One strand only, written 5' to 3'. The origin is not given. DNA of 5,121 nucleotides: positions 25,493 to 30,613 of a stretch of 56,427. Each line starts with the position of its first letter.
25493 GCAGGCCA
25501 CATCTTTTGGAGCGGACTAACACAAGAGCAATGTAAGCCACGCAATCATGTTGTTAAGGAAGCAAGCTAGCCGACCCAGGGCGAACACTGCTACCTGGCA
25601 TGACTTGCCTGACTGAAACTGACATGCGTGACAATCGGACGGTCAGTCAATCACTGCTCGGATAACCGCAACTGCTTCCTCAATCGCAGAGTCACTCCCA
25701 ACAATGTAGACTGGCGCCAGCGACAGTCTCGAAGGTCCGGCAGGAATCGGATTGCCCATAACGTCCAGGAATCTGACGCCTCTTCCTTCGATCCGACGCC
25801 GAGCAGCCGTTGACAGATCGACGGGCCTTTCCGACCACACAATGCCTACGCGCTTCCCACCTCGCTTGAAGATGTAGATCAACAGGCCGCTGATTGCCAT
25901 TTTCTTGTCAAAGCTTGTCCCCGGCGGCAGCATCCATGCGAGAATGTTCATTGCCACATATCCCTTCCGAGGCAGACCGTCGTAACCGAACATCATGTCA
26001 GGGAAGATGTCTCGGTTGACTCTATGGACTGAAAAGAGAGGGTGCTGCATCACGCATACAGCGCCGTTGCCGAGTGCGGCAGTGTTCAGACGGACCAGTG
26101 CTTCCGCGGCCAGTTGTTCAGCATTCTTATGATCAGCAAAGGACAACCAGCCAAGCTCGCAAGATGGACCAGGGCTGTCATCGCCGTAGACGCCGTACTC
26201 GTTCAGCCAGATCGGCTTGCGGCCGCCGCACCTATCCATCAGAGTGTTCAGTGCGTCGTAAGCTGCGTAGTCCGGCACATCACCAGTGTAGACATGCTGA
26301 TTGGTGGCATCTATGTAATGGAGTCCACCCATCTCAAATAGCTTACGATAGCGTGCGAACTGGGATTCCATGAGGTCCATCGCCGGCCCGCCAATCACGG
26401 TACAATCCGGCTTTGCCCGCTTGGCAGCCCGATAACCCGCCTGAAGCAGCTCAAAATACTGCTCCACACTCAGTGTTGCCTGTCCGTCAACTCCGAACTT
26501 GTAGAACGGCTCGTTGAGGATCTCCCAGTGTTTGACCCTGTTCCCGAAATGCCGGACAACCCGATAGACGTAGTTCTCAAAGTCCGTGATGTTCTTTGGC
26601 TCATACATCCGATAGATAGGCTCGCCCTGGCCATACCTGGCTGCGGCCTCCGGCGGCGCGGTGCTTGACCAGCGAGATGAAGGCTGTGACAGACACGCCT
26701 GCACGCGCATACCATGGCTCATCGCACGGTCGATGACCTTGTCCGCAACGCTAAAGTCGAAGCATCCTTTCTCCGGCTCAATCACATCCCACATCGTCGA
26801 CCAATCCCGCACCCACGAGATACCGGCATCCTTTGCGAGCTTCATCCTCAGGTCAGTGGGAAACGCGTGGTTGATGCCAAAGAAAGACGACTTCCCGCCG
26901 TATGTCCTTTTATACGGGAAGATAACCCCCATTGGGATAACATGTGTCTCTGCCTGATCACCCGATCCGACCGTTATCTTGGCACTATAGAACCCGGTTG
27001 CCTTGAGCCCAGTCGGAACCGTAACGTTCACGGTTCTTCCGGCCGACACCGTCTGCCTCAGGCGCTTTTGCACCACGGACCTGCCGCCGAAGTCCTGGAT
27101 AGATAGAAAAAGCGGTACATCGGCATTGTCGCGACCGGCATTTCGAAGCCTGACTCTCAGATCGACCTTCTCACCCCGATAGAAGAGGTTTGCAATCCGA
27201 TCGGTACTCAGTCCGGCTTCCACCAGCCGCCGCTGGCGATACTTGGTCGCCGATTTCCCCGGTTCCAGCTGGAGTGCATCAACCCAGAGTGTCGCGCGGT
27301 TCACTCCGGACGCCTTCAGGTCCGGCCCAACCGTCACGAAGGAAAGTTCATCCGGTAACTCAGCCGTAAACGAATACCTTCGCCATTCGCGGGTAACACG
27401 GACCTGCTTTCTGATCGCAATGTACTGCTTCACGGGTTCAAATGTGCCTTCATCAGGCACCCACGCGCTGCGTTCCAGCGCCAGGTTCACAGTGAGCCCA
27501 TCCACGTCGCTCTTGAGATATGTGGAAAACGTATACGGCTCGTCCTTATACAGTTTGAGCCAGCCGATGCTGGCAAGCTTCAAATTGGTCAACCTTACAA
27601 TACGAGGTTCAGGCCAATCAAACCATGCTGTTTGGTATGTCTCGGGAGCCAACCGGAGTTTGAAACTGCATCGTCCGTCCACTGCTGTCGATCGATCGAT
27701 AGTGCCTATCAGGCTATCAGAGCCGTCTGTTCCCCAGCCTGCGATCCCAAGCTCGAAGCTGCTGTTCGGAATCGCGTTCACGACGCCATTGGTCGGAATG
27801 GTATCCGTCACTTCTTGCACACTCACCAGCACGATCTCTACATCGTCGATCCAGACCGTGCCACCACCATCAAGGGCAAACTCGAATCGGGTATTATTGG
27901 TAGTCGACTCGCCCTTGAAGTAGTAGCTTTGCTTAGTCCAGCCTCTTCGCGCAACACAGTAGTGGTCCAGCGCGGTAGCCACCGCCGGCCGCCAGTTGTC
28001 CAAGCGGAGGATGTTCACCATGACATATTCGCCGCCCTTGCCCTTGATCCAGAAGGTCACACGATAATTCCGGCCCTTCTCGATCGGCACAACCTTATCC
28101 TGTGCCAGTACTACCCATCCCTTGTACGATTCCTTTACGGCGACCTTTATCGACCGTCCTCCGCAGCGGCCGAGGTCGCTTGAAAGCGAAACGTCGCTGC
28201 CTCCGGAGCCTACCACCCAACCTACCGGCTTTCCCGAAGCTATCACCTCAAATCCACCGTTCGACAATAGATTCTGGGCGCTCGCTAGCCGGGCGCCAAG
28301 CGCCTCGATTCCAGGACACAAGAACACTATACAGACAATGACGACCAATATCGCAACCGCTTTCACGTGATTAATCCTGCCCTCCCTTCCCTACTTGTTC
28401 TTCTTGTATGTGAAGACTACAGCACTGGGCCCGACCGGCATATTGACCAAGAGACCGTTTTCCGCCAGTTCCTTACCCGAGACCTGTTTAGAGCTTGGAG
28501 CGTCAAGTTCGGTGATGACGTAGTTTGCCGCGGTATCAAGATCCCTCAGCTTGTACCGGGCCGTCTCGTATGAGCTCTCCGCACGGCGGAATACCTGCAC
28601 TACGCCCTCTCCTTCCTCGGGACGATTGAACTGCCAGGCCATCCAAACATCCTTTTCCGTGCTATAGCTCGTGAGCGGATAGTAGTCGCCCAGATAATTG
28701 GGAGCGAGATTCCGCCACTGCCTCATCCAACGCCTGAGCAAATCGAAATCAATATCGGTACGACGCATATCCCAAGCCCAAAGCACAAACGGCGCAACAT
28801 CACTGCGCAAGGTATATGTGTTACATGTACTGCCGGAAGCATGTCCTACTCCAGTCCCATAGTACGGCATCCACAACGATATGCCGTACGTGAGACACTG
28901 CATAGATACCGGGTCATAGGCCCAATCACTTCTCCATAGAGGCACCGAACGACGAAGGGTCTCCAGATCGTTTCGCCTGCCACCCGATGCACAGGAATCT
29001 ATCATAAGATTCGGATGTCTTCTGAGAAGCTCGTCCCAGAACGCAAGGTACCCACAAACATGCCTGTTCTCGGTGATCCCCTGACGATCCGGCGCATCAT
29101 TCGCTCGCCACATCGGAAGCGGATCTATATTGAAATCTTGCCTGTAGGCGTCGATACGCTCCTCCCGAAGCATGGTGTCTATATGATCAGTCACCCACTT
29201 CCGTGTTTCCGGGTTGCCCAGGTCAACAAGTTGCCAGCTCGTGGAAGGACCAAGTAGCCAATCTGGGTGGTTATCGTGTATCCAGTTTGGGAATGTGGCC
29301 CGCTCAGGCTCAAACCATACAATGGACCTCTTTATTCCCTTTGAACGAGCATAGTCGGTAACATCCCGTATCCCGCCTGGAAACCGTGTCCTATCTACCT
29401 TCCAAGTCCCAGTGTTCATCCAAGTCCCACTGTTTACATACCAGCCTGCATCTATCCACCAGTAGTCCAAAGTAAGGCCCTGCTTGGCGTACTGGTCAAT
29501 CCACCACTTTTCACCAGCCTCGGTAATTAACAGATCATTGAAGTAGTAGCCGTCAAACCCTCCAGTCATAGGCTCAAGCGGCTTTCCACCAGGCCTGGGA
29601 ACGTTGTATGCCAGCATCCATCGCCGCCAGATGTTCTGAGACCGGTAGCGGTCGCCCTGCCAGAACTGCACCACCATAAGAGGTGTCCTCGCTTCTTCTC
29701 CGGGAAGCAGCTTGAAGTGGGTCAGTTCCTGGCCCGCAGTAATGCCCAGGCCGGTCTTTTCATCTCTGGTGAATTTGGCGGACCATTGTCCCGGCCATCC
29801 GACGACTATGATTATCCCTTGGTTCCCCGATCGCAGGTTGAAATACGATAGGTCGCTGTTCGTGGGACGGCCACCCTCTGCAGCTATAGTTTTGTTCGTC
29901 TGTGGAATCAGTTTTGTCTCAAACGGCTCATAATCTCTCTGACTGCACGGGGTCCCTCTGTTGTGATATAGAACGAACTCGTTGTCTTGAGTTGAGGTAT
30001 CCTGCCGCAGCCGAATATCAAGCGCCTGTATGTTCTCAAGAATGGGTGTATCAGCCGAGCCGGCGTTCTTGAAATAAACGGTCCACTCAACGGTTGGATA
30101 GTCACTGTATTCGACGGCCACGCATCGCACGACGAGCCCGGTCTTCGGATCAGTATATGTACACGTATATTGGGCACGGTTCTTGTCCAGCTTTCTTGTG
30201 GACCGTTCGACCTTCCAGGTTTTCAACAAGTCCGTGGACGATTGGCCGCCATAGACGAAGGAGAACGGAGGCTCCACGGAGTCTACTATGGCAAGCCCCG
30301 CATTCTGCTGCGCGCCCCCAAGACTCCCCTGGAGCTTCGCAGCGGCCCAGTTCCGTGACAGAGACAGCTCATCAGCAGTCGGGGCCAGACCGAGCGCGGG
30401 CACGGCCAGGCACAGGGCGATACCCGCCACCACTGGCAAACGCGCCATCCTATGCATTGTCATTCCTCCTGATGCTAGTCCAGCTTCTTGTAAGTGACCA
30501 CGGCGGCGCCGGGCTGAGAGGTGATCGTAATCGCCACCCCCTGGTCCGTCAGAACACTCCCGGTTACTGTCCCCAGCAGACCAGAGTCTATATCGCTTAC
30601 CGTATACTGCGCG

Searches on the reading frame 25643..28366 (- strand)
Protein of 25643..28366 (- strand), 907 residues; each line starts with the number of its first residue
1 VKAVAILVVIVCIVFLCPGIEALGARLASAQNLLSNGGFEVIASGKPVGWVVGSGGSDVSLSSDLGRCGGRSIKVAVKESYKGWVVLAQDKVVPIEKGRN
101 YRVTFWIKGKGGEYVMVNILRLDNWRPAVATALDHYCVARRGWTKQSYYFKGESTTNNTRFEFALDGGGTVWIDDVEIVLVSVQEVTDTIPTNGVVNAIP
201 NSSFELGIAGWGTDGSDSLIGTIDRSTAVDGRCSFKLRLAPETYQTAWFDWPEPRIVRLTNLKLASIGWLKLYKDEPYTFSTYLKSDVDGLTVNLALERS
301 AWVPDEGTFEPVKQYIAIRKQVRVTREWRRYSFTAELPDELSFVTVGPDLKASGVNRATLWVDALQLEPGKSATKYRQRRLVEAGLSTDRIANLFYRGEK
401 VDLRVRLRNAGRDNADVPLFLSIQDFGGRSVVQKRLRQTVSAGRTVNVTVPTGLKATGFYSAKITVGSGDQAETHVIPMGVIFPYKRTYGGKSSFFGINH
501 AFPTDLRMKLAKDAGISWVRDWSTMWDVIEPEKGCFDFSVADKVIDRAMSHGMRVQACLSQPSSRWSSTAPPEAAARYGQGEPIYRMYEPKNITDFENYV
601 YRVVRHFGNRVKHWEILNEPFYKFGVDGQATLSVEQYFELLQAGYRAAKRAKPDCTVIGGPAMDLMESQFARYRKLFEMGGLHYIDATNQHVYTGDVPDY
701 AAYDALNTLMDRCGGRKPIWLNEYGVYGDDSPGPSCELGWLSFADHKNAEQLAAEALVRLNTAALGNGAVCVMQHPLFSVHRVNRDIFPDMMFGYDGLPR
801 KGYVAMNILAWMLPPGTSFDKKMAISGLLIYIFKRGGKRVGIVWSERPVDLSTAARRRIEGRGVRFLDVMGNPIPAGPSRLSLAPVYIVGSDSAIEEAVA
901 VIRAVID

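Call 30: search_protein_families(library=pfam, proteins=[window:25643-28366:-], max_evalue=0.001)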
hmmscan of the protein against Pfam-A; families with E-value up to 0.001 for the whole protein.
window:25643-28366:- (907 aa): 3 families
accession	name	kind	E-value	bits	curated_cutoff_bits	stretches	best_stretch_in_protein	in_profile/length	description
PF02018.23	CBM_4_9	-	5.4e-13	49.9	25.9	1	31-165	1-131/136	Carbohydrate binding domain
PF00331.26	Glyco_hydro_10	-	5.2e-08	32.9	22.1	1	523-656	44-166/311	Glycosyl hydrolase family 10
PF02449.21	Glyco_hydro_42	-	2e-07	31.1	21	1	507-610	15-122/376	Beta-galactosidase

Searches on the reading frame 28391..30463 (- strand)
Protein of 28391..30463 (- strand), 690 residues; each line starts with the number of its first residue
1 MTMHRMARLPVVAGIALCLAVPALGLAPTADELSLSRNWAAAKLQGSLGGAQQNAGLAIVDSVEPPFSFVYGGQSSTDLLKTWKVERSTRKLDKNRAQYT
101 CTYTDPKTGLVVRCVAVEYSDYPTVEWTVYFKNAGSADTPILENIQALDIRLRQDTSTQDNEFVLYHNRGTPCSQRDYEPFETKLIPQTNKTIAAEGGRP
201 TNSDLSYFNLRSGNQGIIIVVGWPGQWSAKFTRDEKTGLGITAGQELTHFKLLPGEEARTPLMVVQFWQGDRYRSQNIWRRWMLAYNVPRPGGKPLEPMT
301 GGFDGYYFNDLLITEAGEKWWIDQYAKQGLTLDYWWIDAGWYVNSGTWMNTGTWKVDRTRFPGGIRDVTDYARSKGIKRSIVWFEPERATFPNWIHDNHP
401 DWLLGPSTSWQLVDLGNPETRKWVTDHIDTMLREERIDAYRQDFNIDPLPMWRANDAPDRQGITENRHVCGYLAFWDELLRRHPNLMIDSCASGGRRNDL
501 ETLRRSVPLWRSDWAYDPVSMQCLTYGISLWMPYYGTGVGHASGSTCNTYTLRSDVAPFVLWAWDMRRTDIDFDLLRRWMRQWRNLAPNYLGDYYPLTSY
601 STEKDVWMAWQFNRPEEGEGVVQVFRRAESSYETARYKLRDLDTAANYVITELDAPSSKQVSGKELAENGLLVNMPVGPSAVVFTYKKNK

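Call 30: search_protein_families(library=pfam, proteins=[window:28391-30463:-], max_evalue=0.001)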
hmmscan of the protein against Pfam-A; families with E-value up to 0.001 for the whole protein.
window:28391-30463:- (690 aa): 3 families
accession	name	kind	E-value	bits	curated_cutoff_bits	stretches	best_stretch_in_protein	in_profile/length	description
PF02065.24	Melibiase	-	1.6e-24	87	27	1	330-538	70-284/347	Melibiase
PF16874.11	Glyco_hydro_36C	-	2.8e-07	31.3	27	1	607-675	1-66/77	Glycosyl hydrolase family 36 C-terminal domain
PF01055.32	Glyco_hydro_31_2nd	-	3.4e-06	27.1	23.5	1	322-445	28-157/328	Glycosyl hydrolases family 31 TIM-barrel domain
